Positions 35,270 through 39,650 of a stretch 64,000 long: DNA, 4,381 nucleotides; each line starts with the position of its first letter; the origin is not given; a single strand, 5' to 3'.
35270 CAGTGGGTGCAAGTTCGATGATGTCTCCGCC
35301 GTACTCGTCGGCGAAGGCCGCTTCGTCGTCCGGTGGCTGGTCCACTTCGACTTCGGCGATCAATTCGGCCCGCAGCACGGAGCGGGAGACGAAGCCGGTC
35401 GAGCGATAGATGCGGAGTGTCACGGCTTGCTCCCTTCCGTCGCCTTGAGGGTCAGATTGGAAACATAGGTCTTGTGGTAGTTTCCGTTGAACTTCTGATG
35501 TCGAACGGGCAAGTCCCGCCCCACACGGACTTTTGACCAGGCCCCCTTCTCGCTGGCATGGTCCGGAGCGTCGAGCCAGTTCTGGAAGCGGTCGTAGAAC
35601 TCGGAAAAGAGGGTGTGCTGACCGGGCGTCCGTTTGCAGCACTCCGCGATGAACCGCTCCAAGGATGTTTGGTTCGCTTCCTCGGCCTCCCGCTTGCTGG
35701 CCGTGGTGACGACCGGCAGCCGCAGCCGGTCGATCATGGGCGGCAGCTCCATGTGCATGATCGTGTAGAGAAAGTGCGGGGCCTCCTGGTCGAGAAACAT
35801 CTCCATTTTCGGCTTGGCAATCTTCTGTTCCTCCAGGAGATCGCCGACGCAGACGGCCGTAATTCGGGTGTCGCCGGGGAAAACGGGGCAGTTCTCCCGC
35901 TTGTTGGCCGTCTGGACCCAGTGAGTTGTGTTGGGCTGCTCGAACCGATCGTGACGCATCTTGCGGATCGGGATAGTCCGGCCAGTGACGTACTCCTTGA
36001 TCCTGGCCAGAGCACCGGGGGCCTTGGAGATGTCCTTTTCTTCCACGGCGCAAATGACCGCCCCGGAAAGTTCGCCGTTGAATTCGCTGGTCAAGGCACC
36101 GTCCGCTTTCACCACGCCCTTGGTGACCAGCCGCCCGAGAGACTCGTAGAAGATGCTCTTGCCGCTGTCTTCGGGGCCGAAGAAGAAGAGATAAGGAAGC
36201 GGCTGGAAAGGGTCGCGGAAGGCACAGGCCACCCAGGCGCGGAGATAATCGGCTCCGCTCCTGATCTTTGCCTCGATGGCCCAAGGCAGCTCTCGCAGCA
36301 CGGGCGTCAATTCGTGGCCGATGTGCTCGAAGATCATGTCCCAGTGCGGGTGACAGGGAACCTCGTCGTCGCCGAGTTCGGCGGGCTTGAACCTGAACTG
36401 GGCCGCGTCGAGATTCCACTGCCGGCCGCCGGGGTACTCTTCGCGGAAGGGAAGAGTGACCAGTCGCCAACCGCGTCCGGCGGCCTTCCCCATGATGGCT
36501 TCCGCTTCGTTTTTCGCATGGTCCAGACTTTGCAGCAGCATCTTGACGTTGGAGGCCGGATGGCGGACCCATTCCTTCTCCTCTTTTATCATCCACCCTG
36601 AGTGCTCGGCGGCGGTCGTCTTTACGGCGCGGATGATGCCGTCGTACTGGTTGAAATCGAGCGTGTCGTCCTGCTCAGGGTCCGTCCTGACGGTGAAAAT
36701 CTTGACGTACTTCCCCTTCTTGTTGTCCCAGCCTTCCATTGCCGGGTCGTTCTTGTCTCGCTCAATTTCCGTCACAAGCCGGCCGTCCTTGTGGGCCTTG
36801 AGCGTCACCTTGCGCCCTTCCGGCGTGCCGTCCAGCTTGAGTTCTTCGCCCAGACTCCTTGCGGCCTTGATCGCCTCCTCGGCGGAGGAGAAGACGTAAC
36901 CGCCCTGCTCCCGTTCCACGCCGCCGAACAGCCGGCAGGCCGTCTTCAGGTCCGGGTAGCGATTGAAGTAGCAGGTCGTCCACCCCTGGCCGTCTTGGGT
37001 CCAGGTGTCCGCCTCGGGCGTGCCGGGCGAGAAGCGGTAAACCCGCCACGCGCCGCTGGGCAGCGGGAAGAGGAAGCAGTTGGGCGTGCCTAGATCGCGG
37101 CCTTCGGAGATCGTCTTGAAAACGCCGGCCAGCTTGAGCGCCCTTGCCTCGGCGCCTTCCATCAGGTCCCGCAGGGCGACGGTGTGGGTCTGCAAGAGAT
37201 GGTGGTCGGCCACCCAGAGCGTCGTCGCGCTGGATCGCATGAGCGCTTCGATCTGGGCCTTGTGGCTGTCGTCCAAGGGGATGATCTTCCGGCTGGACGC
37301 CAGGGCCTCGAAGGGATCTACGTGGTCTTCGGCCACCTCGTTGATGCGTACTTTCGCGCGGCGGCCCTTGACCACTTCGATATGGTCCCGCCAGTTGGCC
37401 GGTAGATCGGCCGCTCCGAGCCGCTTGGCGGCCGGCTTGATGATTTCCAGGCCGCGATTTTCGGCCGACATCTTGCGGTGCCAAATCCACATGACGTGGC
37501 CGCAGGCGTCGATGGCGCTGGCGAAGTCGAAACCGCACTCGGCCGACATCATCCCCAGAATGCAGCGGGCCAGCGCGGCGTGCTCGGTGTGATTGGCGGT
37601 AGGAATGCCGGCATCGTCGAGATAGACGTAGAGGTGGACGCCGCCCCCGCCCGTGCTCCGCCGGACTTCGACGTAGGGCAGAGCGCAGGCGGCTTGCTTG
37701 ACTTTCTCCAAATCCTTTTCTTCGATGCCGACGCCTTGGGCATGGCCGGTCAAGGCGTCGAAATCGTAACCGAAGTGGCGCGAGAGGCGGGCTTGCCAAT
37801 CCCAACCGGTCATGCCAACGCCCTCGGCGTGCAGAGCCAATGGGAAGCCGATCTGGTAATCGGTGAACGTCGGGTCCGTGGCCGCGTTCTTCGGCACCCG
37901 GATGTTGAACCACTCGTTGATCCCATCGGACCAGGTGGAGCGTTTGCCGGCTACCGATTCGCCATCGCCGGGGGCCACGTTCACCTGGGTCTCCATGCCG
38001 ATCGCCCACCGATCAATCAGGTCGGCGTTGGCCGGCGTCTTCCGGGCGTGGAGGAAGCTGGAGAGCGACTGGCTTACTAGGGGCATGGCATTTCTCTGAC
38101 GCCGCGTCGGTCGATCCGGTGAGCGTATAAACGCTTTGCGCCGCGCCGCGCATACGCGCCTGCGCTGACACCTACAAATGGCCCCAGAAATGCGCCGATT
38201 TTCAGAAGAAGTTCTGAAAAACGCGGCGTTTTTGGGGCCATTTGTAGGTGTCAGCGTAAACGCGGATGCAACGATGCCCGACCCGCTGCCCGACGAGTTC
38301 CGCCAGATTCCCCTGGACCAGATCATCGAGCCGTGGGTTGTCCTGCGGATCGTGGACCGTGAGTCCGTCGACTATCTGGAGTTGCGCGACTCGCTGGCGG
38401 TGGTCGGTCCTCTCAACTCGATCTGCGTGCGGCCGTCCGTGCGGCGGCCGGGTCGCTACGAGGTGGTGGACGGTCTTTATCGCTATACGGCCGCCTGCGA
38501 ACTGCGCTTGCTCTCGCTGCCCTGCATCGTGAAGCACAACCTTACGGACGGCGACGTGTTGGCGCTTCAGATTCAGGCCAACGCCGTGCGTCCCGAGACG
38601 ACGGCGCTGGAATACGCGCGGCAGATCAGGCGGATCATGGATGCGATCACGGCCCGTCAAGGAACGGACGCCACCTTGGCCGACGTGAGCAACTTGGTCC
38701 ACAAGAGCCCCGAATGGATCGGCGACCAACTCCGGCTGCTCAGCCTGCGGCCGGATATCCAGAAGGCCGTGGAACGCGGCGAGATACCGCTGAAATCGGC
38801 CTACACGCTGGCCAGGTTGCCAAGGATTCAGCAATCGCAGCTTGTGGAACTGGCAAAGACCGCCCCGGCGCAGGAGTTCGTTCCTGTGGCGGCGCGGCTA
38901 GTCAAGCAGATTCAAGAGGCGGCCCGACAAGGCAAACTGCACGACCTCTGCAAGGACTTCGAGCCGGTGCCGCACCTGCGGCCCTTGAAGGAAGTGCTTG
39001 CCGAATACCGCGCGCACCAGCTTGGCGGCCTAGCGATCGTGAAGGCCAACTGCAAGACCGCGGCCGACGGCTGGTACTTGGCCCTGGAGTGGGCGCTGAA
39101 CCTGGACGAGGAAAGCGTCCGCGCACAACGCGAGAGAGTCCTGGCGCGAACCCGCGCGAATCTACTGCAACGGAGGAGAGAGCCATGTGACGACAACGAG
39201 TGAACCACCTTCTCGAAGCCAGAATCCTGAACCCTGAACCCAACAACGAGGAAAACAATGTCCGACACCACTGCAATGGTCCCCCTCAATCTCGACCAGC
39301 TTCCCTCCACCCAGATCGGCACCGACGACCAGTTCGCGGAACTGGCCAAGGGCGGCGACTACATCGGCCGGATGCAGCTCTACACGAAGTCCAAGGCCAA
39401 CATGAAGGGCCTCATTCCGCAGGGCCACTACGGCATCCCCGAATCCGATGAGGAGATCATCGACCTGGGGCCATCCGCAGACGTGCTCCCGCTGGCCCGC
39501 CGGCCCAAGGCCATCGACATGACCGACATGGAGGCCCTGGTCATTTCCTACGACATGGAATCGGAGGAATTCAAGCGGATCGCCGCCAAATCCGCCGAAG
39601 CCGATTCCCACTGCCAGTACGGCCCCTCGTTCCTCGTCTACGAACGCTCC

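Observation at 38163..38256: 94-bp nested palindrome at the divergent early-gene junction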

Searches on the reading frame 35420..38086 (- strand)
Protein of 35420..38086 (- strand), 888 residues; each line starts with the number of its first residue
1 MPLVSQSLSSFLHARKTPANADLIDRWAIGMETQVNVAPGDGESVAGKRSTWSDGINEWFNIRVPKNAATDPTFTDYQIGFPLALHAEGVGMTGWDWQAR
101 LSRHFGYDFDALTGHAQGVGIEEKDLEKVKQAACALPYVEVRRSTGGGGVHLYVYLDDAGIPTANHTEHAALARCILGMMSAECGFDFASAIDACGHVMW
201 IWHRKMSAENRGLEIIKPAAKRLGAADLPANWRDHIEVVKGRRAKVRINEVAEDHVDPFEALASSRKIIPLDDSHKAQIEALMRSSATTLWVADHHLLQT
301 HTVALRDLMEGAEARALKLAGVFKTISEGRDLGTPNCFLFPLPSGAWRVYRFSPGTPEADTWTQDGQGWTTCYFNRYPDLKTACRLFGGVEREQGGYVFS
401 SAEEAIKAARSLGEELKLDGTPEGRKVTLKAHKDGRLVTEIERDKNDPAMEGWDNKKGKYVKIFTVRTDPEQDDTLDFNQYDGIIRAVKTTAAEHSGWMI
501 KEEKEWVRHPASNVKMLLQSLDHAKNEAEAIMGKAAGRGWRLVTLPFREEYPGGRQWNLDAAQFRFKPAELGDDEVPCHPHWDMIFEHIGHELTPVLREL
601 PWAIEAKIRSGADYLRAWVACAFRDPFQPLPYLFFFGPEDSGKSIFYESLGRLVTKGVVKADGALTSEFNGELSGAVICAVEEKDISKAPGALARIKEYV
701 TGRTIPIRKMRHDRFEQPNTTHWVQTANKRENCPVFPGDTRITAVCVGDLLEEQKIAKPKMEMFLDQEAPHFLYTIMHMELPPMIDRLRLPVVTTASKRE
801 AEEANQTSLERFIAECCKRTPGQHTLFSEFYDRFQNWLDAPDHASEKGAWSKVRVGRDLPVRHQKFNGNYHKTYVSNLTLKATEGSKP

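Call 10: search_protein_families(library=pfam, proteins=[window:35420-38086:-], max_evalue=0.01)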
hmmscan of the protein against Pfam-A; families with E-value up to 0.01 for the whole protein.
window:35420-38086:- (888 aa): 1 family
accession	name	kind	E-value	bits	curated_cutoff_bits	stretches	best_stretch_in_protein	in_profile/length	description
PF19263.5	DUF5906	-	2.7e-12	47.8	27.6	1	636-739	2-110/114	Family of unknown function (DUF5906)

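Call 11: search_protein_families(library=phrogs, proteins=[window:35420-38086:-], max_evalue=0.001)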
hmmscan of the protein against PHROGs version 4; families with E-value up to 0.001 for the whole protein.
window:35420-38086:- (888 aa): 5 families
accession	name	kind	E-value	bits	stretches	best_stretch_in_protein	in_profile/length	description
phrog_1156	-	DNA, RNA and nucleotide metabolism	2.7e-20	73.5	1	613-876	540-822/855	DNA primase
phrog_1829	-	DNA, RNA and nucleotide metabolism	6.6e-14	52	1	618-850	492-728/772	DNA primase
phrog_6088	-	DNA, RNA and nucleotide metabolism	7.4e-07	29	0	804-856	688-739/772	DNA primase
phrog_19785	-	DNA, RNA and nucleotide metabolism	7.1e-06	25.5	1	633-756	465-592/745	DNA polymerase/primase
phrog_7601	-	unknown function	0.00025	21.6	1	613-841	3-236/289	-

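Call 32: search_dna_similar(query=window:35420-38086:-, collection=phages, mode=protein, max_rows=15)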
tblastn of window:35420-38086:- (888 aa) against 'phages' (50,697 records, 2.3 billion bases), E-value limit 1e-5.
Records with a match: 3; places in all: 3; records where one place covers at least 80% of the query: 0.
Best place of each record, by identity: <60% 3.
By first word of the organism name: Bacteriophage 2; Pseudomonas 1.
By host as written in the record: - 2; Pseudomonas sp. 1.
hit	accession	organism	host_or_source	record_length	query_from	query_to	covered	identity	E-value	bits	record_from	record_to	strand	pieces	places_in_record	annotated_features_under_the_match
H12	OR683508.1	Pseudomonas phage Ppu-503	Pseudomonas sp.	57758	618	789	19%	28.0%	1e-5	56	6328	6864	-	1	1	primase/polymerase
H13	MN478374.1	Bacteriophage Phobos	-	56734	618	789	19%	28.0%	1e-5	56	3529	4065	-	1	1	primase/polymerase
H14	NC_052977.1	Bacteriophage Phobos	-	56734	618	789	19%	28.0%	1e-5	56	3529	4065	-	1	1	DNA helicase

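Call 33: search_solved_structures(query=window:35420-38086:-, max_evalue=0.01)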
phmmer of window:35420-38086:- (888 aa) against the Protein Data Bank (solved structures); distinct sequences matched with E-value up to 0.01: 0.

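Call 42: find_homologous_proteins(query=window:35420-38086:-, max_evalue=0.00001)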
Query window:35420-38086:- (888 aa): 1153 proteins with E <= 0.00001 among 8000 candidates; the best 120 are listed.
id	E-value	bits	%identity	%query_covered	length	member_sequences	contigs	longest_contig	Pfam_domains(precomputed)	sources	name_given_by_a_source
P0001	0.0e+0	1968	93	100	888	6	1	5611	PF19263.6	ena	-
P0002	0.0e+0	1720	81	100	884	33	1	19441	PF19263.6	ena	-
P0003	0.0e+0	1697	80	100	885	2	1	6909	PF19263.6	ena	-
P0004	0.0e+0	1681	79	100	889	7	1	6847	PF19263.6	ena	-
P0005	0.0e+0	1678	78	100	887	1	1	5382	PF19263.6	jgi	jgi:hypothetical protein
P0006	0.0e+0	1664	79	100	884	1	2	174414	PF19263.6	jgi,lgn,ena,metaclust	metaclust:\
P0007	0.0e+0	1650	78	100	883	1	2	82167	PF19263.6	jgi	-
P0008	0.0e+0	1647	78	100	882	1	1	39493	PF19263.6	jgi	jgi:hypothetical protein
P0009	0.0e+0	1637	77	100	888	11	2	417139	PF19263.6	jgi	jgi:hypothetical protein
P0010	0.0e+0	1633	77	100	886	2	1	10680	PF19263.6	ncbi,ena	-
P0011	0.0e+0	1631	77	100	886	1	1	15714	PF19263.6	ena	-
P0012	0.0e+0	1628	76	100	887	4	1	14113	PF19263.6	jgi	jgi:hypothetical protein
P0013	0.0e+0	1628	76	100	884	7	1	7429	PF19263.6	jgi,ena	-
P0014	0.0e+0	1623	77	100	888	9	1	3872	PF19263.6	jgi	-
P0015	0.0e+0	1616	77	100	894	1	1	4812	PF19263.6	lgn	-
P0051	0.0e+0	1305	62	100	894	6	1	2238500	PF19263.6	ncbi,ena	-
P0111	0.0e+0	1078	52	100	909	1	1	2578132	PF19263.6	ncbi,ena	-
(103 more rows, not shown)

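Call 43: find_encoding_contigs(protein=P0111, flank=6000, max_places=2)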
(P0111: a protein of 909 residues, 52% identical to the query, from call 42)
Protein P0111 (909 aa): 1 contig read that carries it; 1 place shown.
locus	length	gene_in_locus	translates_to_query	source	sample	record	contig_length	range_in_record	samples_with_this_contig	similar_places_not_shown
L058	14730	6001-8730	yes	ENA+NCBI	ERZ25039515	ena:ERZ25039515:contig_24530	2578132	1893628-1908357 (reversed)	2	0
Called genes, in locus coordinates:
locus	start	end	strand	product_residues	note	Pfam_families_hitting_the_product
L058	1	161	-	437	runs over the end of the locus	-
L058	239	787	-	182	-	PF13365:Trypsin_2 (weak)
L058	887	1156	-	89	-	-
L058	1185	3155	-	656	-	-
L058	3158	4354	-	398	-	PF01170:UPF0020 (faint), PF01555:N6_N4_Mtase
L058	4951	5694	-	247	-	-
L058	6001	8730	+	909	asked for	PF19263:DUF5906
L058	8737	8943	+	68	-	-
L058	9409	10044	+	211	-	PF00929:RNase_T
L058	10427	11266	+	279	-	PF13646:HEAT_2 (weak), PF02985:HEAT (faint)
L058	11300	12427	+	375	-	PF04055:Radical_SAM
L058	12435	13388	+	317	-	PF01136:Peptidase_U32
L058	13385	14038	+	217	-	-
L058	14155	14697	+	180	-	-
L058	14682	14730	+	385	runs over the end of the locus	PF04055:Radical_SAM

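Call 44: find_encoding_contigs(protein=P0051, flank=6000, max_places=2)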
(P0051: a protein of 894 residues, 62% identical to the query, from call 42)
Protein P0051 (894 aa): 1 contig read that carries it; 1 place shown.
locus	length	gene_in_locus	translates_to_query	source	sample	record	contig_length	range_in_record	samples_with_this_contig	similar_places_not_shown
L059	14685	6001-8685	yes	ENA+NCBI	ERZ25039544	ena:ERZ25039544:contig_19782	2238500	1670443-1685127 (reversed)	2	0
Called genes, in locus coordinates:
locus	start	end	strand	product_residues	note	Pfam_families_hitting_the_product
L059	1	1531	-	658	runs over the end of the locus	-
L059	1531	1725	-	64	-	-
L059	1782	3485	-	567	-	PF00961:LAGLIDADG_1 (weak), PF01555:N6_N4_Mtase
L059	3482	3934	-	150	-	-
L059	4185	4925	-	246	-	-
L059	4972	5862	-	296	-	PF02195:ParB_N (weak)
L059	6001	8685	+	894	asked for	PF19263:DUF5906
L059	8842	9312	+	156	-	PF18909:dGTP_diPhyd_N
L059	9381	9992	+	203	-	PF00929:RNase_T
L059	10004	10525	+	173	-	-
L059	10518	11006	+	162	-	-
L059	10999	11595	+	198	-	-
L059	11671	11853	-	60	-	-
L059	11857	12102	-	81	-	-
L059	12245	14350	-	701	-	-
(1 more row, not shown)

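Call 50: find_related_loci(query=A3, collection=viral_contigs, flank=4000)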
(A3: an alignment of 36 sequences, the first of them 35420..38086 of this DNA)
Query A3 (888 aa) in viral_contigs; peptide patterns used: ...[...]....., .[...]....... (x = any residue, [..] = any of these).
141 stretches matched a pattern; 135 encode a relative of the query (tblastn E <= 1e-3); the best 80 are kept; 80 distinct loci.
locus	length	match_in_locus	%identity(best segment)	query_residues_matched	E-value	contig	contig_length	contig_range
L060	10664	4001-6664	79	1-887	0e+0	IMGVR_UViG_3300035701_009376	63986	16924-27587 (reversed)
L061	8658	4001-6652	81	1-888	0e+0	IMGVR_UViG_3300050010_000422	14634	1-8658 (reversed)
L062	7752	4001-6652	81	1-888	0e+0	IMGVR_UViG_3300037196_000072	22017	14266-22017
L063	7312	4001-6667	77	1-887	0e+0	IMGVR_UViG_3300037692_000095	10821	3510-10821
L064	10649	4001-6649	79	1-887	0e+0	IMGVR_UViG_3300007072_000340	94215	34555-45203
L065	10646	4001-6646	79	1-888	0e+0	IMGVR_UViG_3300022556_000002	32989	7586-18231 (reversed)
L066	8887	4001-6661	76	1-888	0e+0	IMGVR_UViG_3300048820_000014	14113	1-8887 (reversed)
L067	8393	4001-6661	77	1-887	0e+0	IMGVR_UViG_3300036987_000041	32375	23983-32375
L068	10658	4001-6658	75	1-888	0e+0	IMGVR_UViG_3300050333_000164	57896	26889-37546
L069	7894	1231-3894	76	1-887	0e+0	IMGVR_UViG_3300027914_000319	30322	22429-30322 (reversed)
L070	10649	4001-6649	76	1-887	0e+0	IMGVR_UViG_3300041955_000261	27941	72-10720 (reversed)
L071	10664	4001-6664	77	1-887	0e+0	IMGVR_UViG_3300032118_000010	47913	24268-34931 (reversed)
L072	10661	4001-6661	76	1-887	0e+0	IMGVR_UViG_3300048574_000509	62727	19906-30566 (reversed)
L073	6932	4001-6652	75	1-888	0e+0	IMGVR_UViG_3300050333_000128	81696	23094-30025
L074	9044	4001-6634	67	1-881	0e+0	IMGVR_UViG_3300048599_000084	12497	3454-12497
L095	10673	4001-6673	53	1-884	0e+0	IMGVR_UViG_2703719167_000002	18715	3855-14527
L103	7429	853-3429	51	1-878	0e+0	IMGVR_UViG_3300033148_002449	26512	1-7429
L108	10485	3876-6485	50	1-886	0e+0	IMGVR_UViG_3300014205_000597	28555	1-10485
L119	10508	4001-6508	51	1-842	0e+0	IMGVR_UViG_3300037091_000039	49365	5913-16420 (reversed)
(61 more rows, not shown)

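Call 55: search_protein_families(library=ncbifam, proteins=[window:35420-38086:-], max_evalue=0.01)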
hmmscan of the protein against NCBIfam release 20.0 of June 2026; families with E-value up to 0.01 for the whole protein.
window:35420-38086:- (888 aa): 2 families
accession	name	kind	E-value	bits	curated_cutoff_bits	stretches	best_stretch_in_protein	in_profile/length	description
TIGR01613.1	primase_Cterm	subfamily_domain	9.2e-10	37.9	108.7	1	630-843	76-296/304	phage/plasmid primase, P4 family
NF011296.0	PRK14709.1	subfamily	1e-05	24.4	613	1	633-847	208-427/469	hypothetical protein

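Call 60: predict_structure(alignment_id=A3)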
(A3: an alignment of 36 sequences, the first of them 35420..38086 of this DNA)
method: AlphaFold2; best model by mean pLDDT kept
length: 888 residues; sequences in the alignment: 36
mean_pLDDT: 79.6   pTM: 0.43
mean pLDDT of the five models: 79.6, 76.3, 76.2, 69.6, 68.4
residues with pLDDT >= 90: 152; 70-90: 581; 50-70: 110; < 50: 45
segments of 3 or more residues with pLDDT < 50: 192-194, 241-255, 475-477, 546-557, 559-561, 885-888
pLDDT, mean of each block of 10 residues (from residue 1): 84 88 87 87 78 85 71 69 89 87 88 69 83 93 77 89 82 85 75 62 81 85 86 60 29 50 62 84 84 74 89 83 75 83 84 72 75 86 84 83 84 75 80 84 81 82 77 51 69 72 68 85 79 65 47 42 71 84 95 92 88 95 86 93 93 84 82 83 86 85 77 69 93 83 92 87 94 89 80 89 81 86 88 87 76 84 83 87 53
secondary structure, 60 per line:
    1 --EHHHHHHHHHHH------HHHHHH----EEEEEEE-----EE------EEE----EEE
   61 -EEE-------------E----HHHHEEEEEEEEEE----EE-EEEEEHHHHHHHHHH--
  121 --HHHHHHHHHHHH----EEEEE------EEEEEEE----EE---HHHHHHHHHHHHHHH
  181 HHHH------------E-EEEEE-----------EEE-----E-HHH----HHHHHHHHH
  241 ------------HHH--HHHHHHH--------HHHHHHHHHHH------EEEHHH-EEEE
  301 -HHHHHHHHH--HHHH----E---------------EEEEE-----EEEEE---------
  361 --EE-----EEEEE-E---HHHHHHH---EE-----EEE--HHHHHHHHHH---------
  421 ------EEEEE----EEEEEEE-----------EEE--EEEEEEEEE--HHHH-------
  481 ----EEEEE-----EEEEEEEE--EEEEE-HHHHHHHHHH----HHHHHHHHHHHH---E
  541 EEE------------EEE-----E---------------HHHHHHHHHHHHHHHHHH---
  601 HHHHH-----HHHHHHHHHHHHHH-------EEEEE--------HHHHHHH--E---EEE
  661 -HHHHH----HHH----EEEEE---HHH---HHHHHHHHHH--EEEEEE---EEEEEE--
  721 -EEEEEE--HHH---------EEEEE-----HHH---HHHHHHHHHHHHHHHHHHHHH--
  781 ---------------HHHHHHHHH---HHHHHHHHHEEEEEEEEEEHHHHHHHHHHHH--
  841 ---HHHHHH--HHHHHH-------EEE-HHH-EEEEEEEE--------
elements in order (helices of 4 or more, strands of 3 or more residues): H4-14 H21-26 E31-37 E51-53 E58-60 E62-64 H83-86 E87-96 E104-108 H109-118 H123-134 E139-143 E150-156 H166-184 E199-203 E215-217 H232-240 H258-264 H273-283 E290-292 E297-300 H302-310 H313-316 E337-341 E347-351 E370-374 H380-386 E397-399 H402-411 E427-431 E436-442 E454-456 E459-467 H470-473 E485-489 E495-502 E505-509 H511-520 H525-536 E540-543 E556-558 H580-597 H601-605 H611-624 E632-636 H645-651 E658-660 H662-666 E678-682 H692-701 E704-709 E713-718 E722-727 E742-746 H758-778 H796-804 H808-816 E817-826 H827-838 H844-849 H852-857 E865-867 E873-880

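Call 62: fold_search(model_id=the predicted structure, library=pdb)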
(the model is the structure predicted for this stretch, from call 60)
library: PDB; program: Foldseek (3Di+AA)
matches with E <= 10: 1075; with E <= 0.001: 281
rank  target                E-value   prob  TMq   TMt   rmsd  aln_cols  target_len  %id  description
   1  6k9c_B                1.8e-13  1.00  0.28  0.54   9.2       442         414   15  The apo structure of NrS-1 C terminal region (305-718) (released 2020-04-08)
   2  6k9c_A                2.1e-13  1.00  0.27  0.51   9.8       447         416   15  The apo structure of NrS-1 C terminal region (305-718) (released 2020-04-08)
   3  6lrb_F                1.6e-12  1.00  0.27  0.52   9.8       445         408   15  The A form apo structure of NrS-1 C terminal region-CTR (released 2020-04-08)
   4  6lrb_C                1.7e-12  1.00  0.26  0.51  10.0       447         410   15  The A form apo structure of NrS-1 C terminal region-CTR (released 2020-04-08)
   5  6lrb_B                2.5e-12  1.00  0.27  0.52   9.9       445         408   15  The A form apo structure of NrS-1 C terminal region-CTR (released 2020-04-08)
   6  6k9e_A                2.8e-12  1.00  0.27  0.52   8.8       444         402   14  The A form apo structure of NrS-1 C terminal region-CTR(305-718) (released 2020-06-17)
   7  6lrb_D                3.7e-12  1.00  0.27  0.53   9.4       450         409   14  The A form apo structure of NrS-1 C terminal region-CTR (released 2020-04-08)
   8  6k9e_B                4.8e-12  1.00  0.27  0.52   9.0       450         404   14  The A form apo structure of NrS-1 C terminal region-CTR(305-718) (released 2020-06-17)
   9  6lrb_A                1.3e-11  1.00  0.28  0.54   9.3       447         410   14  The A form apo structure of NrS-1 C terminal region-CTR (released 2020-04-08)
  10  6k9e_C                1.6e-11  1.00  0.29  0.57   8.3       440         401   14  The A form apo structure of NrS-1 C terminal region-CTR(305-718) (released 2020-06-17)
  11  8iqi_C                7.1e-10  1.00  0.27  0.26  30.9       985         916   10  Structure of Full-Length AsfvPrimPol in Complex-Form (released 2023-07-26)
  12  8iqi_A                1.0e-09  1.00  0.28  0.27  28.8       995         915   12  Structure of Full-Length AsfvPrimPol in Complex-Form (released 2023-07-26)
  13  8iqi_B                2.3e-09  1.00  0.27  0.26  31.1       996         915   10  Structure of Full-Length AsfvPrimPol in Complex-Form (released 2023-07-26)
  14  8wgy_E                3.5e-09  1.00  0.28  0.31  11.7       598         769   11  MPOX E5 hexamer AMP-PNP and ssDNA bound form with clear primase domain (released 2024-10-16)
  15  7ola_A                5.7e-09  1.00  0.26  0.45  10.8       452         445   14  Structure of Primase-Helicase in SaPI5 (released 2022-07-13)
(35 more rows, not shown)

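Call 91: search_dna_similar(query=window:35420-38086:-, collection=plasmids, mode=protein, max_rows=15)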
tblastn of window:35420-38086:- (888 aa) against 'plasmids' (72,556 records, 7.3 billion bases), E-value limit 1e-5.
No match.

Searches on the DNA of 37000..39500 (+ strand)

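Call 4: search_dna_similar(query=window:37000-39500:+, collection=phages, mode=near, max_rows=20)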
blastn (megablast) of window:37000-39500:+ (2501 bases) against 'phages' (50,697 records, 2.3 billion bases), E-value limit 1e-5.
No match.

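Call 30: search_rna_families(source=window, start=37900, end=38500, threshold=evalue, max_evalue=1)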
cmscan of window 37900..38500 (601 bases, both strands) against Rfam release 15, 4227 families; matches with E-value up to 1: 7.
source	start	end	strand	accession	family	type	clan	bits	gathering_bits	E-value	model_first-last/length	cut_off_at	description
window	38160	38258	+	RF04114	MIR4374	Gene; miRNA;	-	45.8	105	9.1e-09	1-119/119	no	MIR4374 microRNA precursor family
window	38158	38263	+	RF04126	mir-9198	Gene; miRNA;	-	36.5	92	4.6e-05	1-79/79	no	mir-9198 microRNA precursor family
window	38142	38278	+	RF04135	MIR5062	Gene; miRNA;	-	32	140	0.00028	1-158/158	no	MIR5062 microRNA precursor family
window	38152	38267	-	RF04022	mir-4863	Gene; miRNA;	-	31.8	100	0.00017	1-93/93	no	mir-4863 microRNA precursor family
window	38154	38267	+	RF04022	mir-4863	Gene; miRNA;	-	29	100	0.001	1-93/93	no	mir-4863 microRNA precursor family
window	38164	38256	-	RF03396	mir-2814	Gene; miRNA;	-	23.6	90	0.038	1-87/87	no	mir-2814 microRNA precursor family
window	38179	38240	-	RF03574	mir-4847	Gene; miRNA;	-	23.3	100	0.011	1-79/79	no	mir-4847 microRNA precursor family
